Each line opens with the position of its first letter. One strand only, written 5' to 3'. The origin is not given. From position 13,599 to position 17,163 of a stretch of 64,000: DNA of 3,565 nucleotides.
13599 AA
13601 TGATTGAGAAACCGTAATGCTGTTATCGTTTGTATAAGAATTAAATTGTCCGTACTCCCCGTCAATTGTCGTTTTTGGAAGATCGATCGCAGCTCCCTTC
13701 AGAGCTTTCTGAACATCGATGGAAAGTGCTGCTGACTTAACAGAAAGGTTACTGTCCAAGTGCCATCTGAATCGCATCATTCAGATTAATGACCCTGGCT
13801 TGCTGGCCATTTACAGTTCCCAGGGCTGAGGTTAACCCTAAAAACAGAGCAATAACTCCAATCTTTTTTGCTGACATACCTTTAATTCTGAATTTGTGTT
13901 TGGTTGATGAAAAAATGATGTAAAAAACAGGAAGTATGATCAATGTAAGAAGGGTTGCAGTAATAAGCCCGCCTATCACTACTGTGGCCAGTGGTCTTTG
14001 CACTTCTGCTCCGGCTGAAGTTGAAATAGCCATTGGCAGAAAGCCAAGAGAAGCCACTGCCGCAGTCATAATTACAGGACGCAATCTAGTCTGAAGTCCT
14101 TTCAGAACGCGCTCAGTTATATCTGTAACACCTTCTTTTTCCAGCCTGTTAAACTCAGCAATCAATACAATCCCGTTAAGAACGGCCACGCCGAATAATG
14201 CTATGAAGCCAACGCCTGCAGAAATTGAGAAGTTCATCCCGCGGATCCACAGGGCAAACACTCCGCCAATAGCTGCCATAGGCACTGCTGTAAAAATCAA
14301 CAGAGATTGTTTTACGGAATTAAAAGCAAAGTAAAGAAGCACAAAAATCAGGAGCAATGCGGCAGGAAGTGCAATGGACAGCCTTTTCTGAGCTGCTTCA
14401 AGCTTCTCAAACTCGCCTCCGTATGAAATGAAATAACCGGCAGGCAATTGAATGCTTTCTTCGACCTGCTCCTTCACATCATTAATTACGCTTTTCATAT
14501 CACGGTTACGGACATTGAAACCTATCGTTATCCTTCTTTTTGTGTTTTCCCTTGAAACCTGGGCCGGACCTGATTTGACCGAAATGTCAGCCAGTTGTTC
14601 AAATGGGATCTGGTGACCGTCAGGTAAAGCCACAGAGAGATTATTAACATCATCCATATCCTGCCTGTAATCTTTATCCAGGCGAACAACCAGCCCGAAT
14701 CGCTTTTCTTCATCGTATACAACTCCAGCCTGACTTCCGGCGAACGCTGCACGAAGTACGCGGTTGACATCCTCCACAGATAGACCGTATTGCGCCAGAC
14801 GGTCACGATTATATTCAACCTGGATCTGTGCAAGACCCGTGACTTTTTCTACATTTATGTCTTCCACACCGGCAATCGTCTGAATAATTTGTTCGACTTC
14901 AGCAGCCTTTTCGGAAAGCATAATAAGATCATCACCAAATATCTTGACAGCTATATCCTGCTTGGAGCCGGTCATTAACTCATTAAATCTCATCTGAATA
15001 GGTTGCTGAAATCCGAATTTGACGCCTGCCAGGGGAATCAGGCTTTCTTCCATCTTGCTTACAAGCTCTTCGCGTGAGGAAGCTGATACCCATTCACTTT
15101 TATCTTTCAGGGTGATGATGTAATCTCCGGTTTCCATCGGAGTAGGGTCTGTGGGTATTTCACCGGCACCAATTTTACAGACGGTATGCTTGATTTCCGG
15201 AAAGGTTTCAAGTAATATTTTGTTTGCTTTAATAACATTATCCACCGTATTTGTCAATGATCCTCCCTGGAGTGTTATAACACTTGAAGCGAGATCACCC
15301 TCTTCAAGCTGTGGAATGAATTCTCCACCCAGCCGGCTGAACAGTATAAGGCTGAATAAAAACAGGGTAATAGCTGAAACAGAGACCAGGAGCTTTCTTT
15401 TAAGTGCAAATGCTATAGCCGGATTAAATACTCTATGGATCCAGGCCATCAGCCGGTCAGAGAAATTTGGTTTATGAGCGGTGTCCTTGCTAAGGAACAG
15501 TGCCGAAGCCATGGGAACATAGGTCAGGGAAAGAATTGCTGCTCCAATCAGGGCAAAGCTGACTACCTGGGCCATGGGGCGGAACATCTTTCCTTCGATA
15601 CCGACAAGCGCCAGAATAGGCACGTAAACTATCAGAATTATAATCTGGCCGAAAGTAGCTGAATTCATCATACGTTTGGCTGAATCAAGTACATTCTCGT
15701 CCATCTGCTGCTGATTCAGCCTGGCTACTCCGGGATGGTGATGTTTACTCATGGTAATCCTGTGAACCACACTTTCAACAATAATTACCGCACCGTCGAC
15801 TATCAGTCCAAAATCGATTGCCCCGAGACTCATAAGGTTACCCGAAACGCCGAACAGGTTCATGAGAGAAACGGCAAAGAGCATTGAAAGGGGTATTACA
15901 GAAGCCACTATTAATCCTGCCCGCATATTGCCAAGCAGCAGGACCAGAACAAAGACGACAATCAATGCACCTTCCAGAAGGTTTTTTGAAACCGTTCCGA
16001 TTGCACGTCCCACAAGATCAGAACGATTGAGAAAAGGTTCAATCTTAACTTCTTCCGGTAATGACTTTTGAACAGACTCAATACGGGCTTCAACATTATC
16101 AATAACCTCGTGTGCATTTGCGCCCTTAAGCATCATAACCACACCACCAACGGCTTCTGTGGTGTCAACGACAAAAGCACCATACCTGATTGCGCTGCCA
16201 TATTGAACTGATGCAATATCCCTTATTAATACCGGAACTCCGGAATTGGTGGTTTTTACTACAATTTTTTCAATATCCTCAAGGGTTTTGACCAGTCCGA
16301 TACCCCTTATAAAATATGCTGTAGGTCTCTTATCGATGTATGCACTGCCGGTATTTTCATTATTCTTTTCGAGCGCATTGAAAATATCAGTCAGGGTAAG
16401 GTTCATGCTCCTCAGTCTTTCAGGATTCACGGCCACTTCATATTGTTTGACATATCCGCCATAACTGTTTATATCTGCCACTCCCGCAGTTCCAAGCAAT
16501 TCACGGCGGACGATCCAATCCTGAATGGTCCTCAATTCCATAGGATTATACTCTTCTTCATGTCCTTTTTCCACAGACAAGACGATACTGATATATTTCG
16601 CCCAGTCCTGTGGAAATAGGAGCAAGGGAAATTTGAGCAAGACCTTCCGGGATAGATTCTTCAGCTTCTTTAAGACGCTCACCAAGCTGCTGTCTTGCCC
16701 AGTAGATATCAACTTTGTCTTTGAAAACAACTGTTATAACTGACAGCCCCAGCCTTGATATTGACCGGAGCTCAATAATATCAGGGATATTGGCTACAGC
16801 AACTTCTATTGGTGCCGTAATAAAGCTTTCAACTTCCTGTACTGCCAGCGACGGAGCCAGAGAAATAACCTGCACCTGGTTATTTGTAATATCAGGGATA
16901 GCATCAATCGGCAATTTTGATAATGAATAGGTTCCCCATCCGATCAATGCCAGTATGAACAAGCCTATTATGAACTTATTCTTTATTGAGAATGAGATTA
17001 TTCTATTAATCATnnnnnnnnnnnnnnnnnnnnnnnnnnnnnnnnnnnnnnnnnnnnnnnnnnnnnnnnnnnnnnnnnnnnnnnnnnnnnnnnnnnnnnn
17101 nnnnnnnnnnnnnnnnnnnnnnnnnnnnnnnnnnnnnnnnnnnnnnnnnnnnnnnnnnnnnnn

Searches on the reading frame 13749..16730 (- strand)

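Call 63: search_protein_families(library=pfam, proteins=[window:13749-16730:-], max_evalue=0.00001)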
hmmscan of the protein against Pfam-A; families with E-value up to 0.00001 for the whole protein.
window:13749-16730:- (993 aa): 1 family
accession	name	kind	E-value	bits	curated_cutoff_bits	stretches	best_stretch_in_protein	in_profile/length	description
PF00873.25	ACR_tran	-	1.6e-244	814.5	28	1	56-940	144-1020/1021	AcrB/AcrD/AcrF family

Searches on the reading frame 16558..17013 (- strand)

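Call 63: search_protein_families(library=pfam, proteins=[window:16558-17013:-], max_evalue=0.00001)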
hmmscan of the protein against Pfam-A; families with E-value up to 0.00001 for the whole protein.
window:16558-17013:- (151 aa): 1 family
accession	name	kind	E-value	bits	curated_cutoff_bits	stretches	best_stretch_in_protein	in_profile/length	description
PF00873.25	ACR_tran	-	9.9e-34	116.7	28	1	5-146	1-142/1021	AcrB/AcrD/AcrF family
